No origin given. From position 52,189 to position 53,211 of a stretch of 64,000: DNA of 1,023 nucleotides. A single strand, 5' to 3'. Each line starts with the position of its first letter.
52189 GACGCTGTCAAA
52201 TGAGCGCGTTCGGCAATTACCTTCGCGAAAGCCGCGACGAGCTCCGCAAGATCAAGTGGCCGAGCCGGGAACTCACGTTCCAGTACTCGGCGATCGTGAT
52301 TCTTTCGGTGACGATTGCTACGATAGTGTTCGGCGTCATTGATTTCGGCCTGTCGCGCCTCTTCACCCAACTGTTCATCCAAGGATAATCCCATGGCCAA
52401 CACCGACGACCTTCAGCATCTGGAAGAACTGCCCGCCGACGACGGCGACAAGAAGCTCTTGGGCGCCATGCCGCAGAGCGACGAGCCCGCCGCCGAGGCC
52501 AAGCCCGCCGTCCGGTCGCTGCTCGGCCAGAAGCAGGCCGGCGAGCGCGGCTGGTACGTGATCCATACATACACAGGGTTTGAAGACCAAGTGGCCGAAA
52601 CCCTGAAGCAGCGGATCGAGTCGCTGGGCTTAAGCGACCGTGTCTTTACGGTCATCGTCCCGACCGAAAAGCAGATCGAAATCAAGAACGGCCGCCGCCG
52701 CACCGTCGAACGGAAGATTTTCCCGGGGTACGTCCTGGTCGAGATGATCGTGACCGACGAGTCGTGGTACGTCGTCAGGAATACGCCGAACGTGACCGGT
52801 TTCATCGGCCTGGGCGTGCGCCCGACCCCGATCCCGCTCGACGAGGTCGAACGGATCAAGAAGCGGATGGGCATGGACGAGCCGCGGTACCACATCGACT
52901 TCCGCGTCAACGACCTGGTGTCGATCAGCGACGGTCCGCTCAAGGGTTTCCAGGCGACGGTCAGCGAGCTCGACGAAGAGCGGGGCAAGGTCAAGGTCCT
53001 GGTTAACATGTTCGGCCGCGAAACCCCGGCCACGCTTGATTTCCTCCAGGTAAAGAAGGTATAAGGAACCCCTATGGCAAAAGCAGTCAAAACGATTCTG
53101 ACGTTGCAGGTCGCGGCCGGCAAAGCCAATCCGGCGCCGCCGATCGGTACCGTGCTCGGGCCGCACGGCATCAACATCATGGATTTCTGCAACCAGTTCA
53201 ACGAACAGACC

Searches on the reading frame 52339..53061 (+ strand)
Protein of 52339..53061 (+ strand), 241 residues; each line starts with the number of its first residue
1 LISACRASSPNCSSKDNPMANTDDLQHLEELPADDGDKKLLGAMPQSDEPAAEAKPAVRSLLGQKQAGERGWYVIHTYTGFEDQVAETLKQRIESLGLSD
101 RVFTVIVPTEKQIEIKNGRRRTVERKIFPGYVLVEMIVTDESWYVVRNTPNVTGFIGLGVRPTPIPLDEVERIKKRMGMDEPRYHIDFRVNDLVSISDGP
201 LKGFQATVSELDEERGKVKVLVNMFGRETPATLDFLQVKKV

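Call 24: search_protein_families(library=pfam, max_evalue=0.0001, proteins=[window:52339-53061:+])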
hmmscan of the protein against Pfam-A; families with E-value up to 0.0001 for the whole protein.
window:52339-53061:+ (241 aa): 1 family
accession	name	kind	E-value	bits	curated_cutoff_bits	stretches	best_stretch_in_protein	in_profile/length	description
PF02357.24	NusG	-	3.1e-28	98.5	22.2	1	72-173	3-92/93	Transcription termination factor nusG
